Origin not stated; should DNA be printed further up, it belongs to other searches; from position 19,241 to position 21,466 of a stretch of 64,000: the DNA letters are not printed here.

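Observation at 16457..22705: J-domain protein, GNAT and giant STAND NTPase-TPR on one strand (possible operon)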

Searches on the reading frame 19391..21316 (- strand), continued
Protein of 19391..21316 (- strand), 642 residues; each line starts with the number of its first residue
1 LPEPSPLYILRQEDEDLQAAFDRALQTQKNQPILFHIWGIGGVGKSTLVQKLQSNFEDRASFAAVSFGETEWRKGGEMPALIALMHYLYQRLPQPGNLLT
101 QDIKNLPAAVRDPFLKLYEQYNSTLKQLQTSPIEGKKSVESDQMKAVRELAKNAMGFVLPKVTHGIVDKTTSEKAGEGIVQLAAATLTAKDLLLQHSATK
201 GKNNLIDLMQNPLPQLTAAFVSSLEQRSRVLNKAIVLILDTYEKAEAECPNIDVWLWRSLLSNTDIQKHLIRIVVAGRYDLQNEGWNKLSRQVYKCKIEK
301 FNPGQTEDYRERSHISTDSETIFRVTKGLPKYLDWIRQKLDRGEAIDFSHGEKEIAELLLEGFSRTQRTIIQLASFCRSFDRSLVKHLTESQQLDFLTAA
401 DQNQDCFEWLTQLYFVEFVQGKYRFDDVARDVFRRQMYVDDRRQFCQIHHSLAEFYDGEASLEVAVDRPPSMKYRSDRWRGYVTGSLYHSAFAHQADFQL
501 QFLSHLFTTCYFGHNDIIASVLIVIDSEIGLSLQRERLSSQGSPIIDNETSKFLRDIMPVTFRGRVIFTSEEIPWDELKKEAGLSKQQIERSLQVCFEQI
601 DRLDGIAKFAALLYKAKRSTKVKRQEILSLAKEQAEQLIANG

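Call 55: search_solved_structures(query=A1, max_evalue=1)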
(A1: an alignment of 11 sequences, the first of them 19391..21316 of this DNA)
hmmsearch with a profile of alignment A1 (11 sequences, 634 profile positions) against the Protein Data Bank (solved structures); distinct sequences matched with E-value up to 1: 32.
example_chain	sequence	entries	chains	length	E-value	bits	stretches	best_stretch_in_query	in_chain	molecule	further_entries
5nco_l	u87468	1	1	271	0.001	21.1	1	10-65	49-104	Signal recognition particle receptor FtsY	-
4c7o_B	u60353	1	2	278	0.0011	21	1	10-65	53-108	SIGNAL RECOGNITION PARTICLE RECEPTOR FTSY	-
6fqd_A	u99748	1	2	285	0.0011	21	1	10-65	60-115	Signal recognition particle receptor FtsY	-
7o9h_A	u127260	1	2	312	0.0011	20.9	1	10-64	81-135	Signal recognition particle receptor FtsY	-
1fts_A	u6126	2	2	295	0.0012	20.9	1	10-65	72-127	FTSY | SIGNAL RECOGNITION PARTICLE RECEPTOR FTSY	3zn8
9n3g_A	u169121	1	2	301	0.0012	20.8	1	10-64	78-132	Signal recognition particle receptor FtsY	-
2xxa_B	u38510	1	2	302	0.0012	20.8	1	10-64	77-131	SRP RECEPTOR FTSY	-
6cqp_A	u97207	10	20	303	0.0012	20.8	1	10-64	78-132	Signal recognition particle receptor FtsY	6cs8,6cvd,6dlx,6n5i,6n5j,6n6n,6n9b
2qy9_A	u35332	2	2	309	0.0013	20.7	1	10-64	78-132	Cell division protein ftsY | Signal recognition particle-docking protein FtsY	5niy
5gad_l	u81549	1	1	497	0.0043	19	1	10-63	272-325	Signal recognition particle receptor FtsY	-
2yhs_A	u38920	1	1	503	0.0044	19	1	10-63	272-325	CELL DIVISION PROTEIN FTSY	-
1gky_A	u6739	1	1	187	0.048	15.5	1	36-176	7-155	GUANYLATE KINASE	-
1ex6_A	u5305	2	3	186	0.05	15.5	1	36-176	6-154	GUANYLATE KINASE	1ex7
7rzy_1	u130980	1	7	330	0.053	15.4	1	6-58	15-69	Tn6677 Vibrio cholerae transposon TnsC (VchTnsC)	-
7ufi_1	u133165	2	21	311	0.072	15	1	6-56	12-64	VchTnsC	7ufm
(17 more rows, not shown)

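Call 56: search_protein_families(library=pfam, alignment_id=A1, max_evalue=0.1)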
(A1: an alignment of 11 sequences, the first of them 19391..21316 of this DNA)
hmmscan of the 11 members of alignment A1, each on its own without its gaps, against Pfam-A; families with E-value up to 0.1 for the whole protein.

A. member 1, window:19391-21316:- (642 aa): 9 families
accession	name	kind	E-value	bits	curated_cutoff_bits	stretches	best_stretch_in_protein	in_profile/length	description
PF13191.12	AAA_16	-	6.8e-05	23.9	32.6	1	7-78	2-64/167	AAA ATPase domain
PF07693.20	KAP_NTPase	-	0.0056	16.4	20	1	28-243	15-161/293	KAP family P-loop domain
PF05729.18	NACHT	-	0.0062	16.8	26.7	0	38-63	6-31/167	NACHT domain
PF24883.2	NPHP3_N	-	0.0082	16.8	24.8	0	21-125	12-116/164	Nephrocystin 3, N-terminal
PF00931.28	NB-ARC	-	0.0085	15.8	23.5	1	29-57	15-43/248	NB-ARC domain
PF25201.1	nSTAND6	-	0.0088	16.5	27.7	1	24-57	11-43/148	Novel STAND NTPase 6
PF13401.12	AAA_22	-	0.034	14.9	27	0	37-61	10-37/130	AAA domain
PF03193.22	RsgA_GTPase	-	0.078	13.2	30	0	35-57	109-131/174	RsgA GTPase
PF01443.25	Viral_helicase1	-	0.088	13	21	0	36-69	2-36/228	Viral superfamily 1 RNA helicase core domain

B. families by the number of members that match (of 11 scanned): 34 families (the first 25 are shown)
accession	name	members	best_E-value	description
PF13401.12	AAA_22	11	2.5e-07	AAA domain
PF13191.12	AAA_16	11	5.8e-06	AAA ATPase domain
PF00931.28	NB-ARC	10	0.002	NB-ARC domain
PF05729.18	NACHT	6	5e-05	NACHT domain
PF25201.1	nSTAND6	6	6.9e-05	Novel STAND NTPase 6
PF01637.24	ATPase_2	4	1.6e-05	ATPase domain predominantly from Archaea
PF07693.20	KAP_NTPase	4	3.8e-05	KAP family P-loop domain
PF24883.2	NPHP3_N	4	0.0025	Nephrocystin 3, N-terminal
PF03193.22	RsgA_GTPase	4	0.048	RsgA GTPase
PF13238.12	AAA_18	3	0.0077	AAA domain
PF01443.25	Viral_helicase1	3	0.029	Viral superfamily 1 RNA helicase core domain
PF07724.20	AAA_2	2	0.011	AAA domain (Cdc48 subfamily)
PF05621.17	TniB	2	0.055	Bacterial TniB protein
PF13414.12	TPR_11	1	1e-06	TPR repeat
PF00515.34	TPR_1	1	0.00045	Tetratricopeptide repeat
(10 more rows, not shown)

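Call 62: search_dna_similar(query=window:19391-21316:-, collection=plasmids, mode=protein, max_evalue=1e-10, max_rows=15)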
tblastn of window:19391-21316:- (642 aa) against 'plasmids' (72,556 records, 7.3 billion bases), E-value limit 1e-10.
No match.

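Call 63: search_dna_similar(query=window:19391-21316:-, collection=phages, mode=protein, max_evalue=0.00001, max_rows=10)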
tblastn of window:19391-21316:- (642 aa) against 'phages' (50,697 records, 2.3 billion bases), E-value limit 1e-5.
No match.

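Call 64: search_protein_representatives(alignment_id=A1)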
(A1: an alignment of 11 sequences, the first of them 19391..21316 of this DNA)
Query: 11 sequences, 634 profile positions. Proteins with E-value up to 0.001 (for the whole library): 2613; up to 1e-10: 1217; up to 1e-30: 225. The best 150 are listed.
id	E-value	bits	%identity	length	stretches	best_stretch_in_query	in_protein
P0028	1.4e-267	906.0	-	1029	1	1-633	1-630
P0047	1.2e-262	889.8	-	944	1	1-633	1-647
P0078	1.6e-250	849.7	-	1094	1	3-631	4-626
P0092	2.6e-244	829.2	-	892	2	2-563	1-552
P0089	5.4e-233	791.8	-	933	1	6-633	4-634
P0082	6.2e-230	781.7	-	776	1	15-633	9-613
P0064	1.1e-227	774.3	-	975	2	1-577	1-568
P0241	5.8e-214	728.9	-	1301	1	3-626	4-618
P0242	5.5e-212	722.4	-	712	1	5-633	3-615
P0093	2.5e-211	720.2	-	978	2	1-558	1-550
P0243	1.5e-205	701.1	-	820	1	63-633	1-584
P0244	1.1e-204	698.2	-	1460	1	1-634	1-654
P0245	4.5e-204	696.2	-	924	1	1-633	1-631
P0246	4.9e-203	692.8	-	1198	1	6-633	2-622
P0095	3.9e-202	689.8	-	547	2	1-421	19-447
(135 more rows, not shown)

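Call 75: fold_search(model_id=the predicted structure, library=pdb)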
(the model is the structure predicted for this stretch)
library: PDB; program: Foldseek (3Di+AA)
matches with E <= 10: 480; with E <= 0.001: 0
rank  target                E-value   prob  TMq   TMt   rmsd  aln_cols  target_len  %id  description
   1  9zjs_A                1.9e-03  0.99  0.23  0.15  18.6       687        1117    9  Human sterile alpha motif domain-containing protein 9 (SAMD9), asymmetric dimer "shell" shape (released 2026-02-25)
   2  8dgf_A                3.1e-03  0.85  0.15  0.09  24.8       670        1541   11  Avs4 bound to phage PhiV-1 portal (released 2022-08-03)
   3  2qen                  3.9e-03  1.00  0.21  0.34  18.9       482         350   10  The walker-type atpase paby2304 of pyrococcus abyssi (released 2008-07-01)
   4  3sfz                  4.2e-03  1.00  0.30  0.19  15.1       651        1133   10  Crystal structure of full-length murine Apaf-1 (released 2011-08-24)
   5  7dfv_B                5.5e-03  0.96  0.15  0.17  19.8       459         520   10  Cryo-EM structure of plant NLR RPP1 tetramer core part (released 2020-12-16)
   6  8dgf_B                7.1e-03  0.69  0.14  0.08  25.5       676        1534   12  Avs4 bound to phage PhiV-1 portal (released 2022-08-03)
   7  7dfv_A                1.0e-02  0.91  0.14  0.16  21.0       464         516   10  Cryo-EM structure of plant NLR RPP1 tetramer core part (released 2020-12-16)
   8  9zjv_A                1.1e-02  0.95  0.23  0.16  18.3       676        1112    9  Human sterile alpha motif domain-containing protein 9 (SAMD9), asymmetric dimer "wing" shape (released 2026-02-25)
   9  1w5s_A                1.1e-02  0.98  0.20  0.30  19.9       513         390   11  Structure of the Aeropyrum Pernix ORC2 protein (ADP form) (released 2004-10-05)
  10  1w5s_B                1.2e-02  0.98  0.20  0.30  19.8       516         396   11  Structure of the Aeropyrum Pernix ORC2 protein (ADP form) (released 2004-10-05)
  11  7jpq_D                1.4e-02  0.96  0.18  0.28  19.2       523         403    9  ORC-O2-5: Human Origin Recognition Complex (ORC) with subunits 2,3,4,5 (released 2020-09-02)
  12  7jk6_A                1.5e-02  0.85  0.15  0.24  19.4       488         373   12  Structure of Drosophila ORC in the active conformation (released 2020-09-09)
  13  9qlv_A                1.6e-02  0.82  0.14  0.12  22.6       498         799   10  Cryo-EM structure of Arabidopsis TIR-NLR WRR4A tetramer in complex with effector CCG40 (released 2026-04-08)
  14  7crc_B                1.8e-02  0.89  0.14  0.09  20.4       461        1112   12  Cryo-EM structure of plant NLR RPP1 tetramer in complex with ATR1 (released 2020-12-16)
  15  3shf                  2.2e-02  0.97  0.29  0.18  13.4       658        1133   10  Crystal structure of the R265S mutant of full-length murine Apaf-1 (released 2011-08-24)
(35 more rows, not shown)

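Call 85: search_protein_families(library=pfam, alignment_id=A4, max_evalue=0.0001)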
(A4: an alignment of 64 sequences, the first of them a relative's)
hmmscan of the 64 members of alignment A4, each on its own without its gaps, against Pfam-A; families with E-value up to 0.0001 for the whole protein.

A. member 1, L001:4739-6595:+ (619 aa): 7 families
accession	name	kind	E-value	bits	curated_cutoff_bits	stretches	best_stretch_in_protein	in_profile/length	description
PF08459.17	UvrC_RNaseH_dom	-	1.4e-49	168.4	22.3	1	400-552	3-159/159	UvrC RNAse H endonuclease domain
PF22920.2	UvrC_RNaseH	-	4.5e-30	104.4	24.3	1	264-382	2-115/116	UvrC Ribonuclease H-like domain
PF02151.25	UVR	-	7e-11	41.9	21.5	1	215-248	2-35/36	UvrB/uvrC motif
PF12826.13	HHH_2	-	2.7e-10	40.7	27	1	571-619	8-56/64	Helix-hairpin-helix motif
PF01541.30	GIY-YIG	-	5.2e-10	39.9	22.6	1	28-101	3-76/78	GIY-YIG catalytic domain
PF14520.12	HHH_5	-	6.3e-07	30.2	27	1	567-616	3-53/57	Helix-hairpin-helix domain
PF00633.29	HHH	-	8.4e-05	22.7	24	0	594-617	7-30/30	Helix-hairpin-helix motif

B. families by the number of members that match (of 64 scanned): 95 families (the first 25 are shown)
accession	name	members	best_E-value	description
PF01411.24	tRNA-synt_2c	3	6.8e-211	tRNA synthetases class II (A)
PF00990.26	GGDEF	3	3.1e-47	Diguanylate cyclase, GGDEF domain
PF13671.12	AAA_33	3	2.2e-28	AAA domain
PF02518.31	HATPase_c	3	3.6e-27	Histidine kinase-, DNA gyrase B-, and HSP90-like ATPase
PF02272.25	DHHA1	3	4.3e-20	DHHA1 domain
PF07973.19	tRNA_SAD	3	5e-17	Threonyl and Alanyl tRNA synthetase second additional domain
PF12623.12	Hen1_L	2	2.9e-120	RNA repair, ligase-Pnkp-associating, region of Hen1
PF04446.17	Thg1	2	5e-34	tRNAHis guanylyltransferase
PF00656.27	Peptidase_C14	2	5.3e-20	Caspase domain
PF14413.11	Thg1C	2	7e-17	Thg1 C terminal domain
PF01048.26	PNP_UDP_1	2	2.6e-15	Phosphorylase superfamily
PF00512.31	HisKA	2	2.5e-14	His Kinase A (phospho-acceptor) domain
PF08242.18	Methyltransf_12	2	6.8e-13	Methyltransferase domain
PF13489.12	Methyltransf_23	2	3.1e-12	Methyltransferase domain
PF13649.12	Methyltransf_25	2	4.5e-10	Methyltransferase domain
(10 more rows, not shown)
